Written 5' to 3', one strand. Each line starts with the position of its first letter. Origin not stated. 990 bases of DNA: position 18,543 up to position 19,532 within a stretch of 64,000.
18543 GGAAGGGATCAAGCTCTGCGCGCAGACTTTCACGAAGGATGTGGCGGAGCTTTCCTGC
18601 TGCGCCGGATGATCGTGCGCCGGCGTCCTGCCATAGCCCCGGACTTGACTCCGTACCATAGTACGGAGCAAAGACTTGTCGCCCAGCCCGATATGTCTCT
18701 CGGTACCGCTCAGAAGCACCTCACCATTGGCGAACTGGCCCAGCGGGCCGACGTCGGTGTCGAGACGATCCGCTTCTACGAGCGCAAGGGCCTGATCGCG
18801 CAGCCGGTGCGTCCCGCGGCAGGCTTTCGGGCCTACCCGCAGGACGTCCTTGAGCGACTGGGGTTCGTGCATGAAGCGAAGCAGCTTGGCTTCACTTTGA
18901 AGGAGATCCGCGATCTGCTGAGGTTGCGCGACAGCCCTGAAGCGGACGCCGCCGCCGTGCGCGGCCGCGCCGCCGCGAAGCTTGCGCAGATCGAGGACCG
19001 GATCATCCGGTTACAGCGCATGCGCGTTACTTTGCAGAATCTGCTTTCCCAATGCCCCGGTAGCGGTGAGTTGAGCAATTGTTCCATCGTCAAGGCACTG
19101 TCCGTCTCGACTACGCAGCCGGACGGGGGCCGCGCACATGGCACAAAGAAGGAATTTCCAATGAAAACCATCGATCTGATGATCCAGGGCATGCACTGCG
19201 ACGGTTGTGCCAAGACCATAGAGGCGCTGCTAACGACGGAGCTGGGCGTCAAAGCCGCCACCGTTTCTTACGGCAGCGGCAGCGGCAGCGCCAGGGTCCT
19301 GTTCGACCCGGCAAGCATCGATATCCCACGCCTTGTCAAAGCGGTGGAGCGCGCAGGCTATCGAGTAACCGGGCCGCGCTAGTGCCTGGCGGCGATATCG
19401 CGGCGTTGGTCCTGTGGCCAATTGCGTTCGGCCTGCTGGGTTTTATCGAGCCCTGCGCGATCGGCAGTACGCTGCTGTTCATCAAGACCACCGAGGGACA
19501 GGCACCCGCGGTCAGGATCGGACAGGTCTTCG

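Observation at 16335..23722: Extended mer-type regulon: merTPA plus MerR-HMA, CcdA-like protein, atypical P1B ATPase and CxxC DUF3179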

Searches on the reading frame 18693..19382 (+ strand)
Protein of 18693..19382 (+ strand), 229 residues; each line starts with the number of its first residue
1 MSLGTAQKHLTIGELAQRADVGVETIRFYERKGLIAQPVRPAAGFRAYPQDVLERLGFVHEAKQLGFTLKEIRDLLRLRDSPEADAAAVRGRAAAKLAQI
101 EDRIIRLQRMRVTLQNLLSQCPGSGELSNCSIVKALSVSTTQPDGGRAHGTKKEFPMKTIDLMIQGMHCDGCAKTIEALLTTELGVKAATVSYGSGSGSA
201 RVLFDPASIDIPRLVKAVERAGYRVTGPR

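Call 8: search_protein_families(library=pfam, proteins=[window:18693-19382:+])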
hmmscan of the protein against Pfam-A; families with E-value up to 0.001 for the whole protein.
window:18693-19382:+ (229 aa): 4 families
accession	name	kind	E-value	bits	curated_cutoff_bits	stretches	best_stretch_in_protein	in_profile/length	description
PF09278.17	MerR-DNA-bind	-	1.1e-17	64.9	25.4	1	53-117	1-65/65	MerR, DNA binding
PF13411.12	MerR_1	-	3.9e-16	59.4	21.6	1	11-77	2-67/69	MerR HTH family regulatory protein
PF00376.29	MerR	-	2.1e-13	50.3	28.2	1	11-48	1-38/38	MerR family regulatory protein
PF00403.32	HMA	-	6.8e-12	46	24.8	1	162-223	2-61/62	Heavy-metal-associated domain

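Call 9: search_protein_families(library=ncbifam, proteins=[window:18693-19382:+])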
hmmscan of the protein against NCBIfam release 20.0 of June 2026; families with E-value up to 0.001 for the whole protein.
window:18693-19382:+ (229 aa): 25 families
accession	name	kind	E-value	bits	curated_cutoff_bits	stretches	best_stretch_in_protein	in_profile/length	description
TIGR02051.1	MerR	equivalog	1.6e-36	125.3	150.85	1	11-136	1-124/124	mercury resistance transcriptional regulator MerR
NF007069.0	PRK09514.1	equivalog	1.2e-32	112.8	143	1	11-141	3-135/141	Zn(2+)-responsive transcriptional regulator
TIGR02044.1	CueR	equivalog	1.1e-31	109.5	147.4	1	11-136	2-126/127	Cu(I)-responsive transcriptional regulator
TIGR02047.1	CadR-PbrR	equivalog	7.8e-30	103.5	151.45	1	10-136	1-127/127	Cd(II)/Pb(II)-responsive transcriptional regulator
TIGR02043.1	ZntR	equivalog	1e-29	103.3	167.95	1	10-136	2-130/131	Zn(2+)-responsive transcriptional regulator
NF007590.0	PRK10227.1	equivalog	1.2e-25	90.1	244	1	11-139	2-129/135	Cu(I)-responsive transcriptional regulator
NF010315.0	PRK13752.1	subfamily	1e-24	87.2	261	1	8-137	6-133/144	mercury resistance transcriptional regulator MerR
TIGR01950.1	SoxR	equivalog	1.9e-16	60.1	116.9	1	10-131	2-121/142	redox-sensitive transcriptional activator SoxR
NF041115.1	UxxU_metal_bind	equivalog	9e-13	48.2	95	1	158-224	4-68/74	metal-binding (seleno)protein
NF033556.1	MerTP_fusion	equivalog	2.6e-11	43.5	180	1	154-226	116-186/186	mercuric transport protein MerTP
NF050798.1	TF_FtsR_Actino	equivalog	4.9e-10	39.9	150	1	20-120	16-117/223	transcriptional regulator FtsR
NF041849.1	trans_regNmlR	equivalog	2.3e-09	37.3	175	1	12-110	3-101/117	stress response transcriptional regulator NmlR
NF033795.1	chaper_CopZ_Bs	exception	8.7e-09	35.4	91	1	162-225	4-65/66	copper chaperone CopZ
NF047957.1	CopZ_AFE_1862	equivalog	1.2e-07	32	85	1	160-225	1-61/62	CopZ family metallochaperone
NF047375.1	HeatShock_HspR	equivalog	1.2e-07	31.6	105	1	10-84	4-78/92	heat shock protein transcriptional repressor HspR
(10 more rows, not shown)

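Call 79: list_cluster_members(proteins=[window:18693-19382:+, window:19382-20053:+, window:20147-22585:+, window:22751-23722:+, window:17113-18612:+])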
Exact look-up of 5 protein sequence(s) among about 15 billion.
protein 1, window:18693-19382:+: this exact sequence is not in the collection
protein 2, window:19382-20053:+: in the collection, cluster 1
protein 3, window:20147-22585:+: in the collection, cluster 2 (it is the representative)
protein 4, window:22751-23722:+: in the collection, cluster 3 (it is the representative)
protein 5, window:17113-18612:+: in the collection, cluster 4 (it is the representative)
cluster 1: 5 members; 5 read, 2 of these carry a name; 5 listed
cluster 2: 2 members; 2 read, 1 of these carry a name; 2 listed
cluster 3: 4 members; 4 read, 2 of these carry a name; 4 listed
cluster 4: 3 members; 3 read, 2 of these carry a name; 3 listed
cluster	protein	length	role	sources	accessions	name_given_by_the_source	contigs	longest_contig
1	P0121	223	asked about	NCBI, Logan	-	-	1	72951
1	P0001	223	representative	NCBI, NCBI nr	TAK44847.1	MAG: hypothetical protein EPO27_11575 [Betaproteobacteria bacterium]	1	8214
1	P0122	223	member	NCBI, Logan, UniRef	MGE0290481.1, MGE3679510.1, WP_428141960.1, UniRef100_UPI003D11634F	MAG: cytochrome c biogenesis protein CcdA [Bradyrhizobium sp.] | cytochrome c biogenesis protein CcdA n=1 Tax=Bradyrhizobium sp. TaxID=376 ...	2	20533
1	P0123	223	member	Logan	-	-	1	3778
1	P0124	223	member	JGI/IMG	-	-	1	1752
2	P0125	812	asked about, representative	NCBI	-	-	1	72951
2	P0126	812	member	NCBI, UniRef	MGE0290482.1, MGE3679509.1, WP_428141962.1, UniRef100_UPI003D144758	MAG: heavy metal translocating P-type ATPase [Bradyrhizobium sp.] | heavy metal translocating P-type ATPase n=1 Tax=Bradyrhizobium sp. TaxID=376 ...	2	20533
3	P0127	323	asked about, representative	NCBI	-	-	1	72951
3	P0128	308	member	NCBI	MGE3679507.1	MAG: DUF3179 domain-containing protein [Burkholderiales bacterium]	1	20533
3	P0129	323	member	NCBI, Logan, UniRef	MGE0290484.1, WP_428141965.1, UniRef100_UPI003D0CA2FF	MAG: DUF3179 domain-containing protein [Bradyrhizobium sp.] | DUF3179 domain-containing protein n=1 Tax=Bradyrhizobium sp. TaxID=376 RepID=UPI003D0CA2FF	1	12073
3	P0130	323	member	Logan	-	-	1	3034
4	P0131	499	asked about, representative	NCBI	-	-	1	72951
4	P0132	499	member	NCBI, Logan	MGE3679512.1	MAG: mercury(II) reductase [Burkholderiales bacterium]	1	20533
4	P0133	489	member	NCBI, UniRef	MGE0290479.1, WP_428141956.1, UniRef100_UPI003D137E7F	MAG: mercury(II) reductase [Bradyrhizobium sp.] | mercury(II) reductase n=1 Tax=Bradyrhizobium sp. TaxID=376 RepID=UPI003D137E7F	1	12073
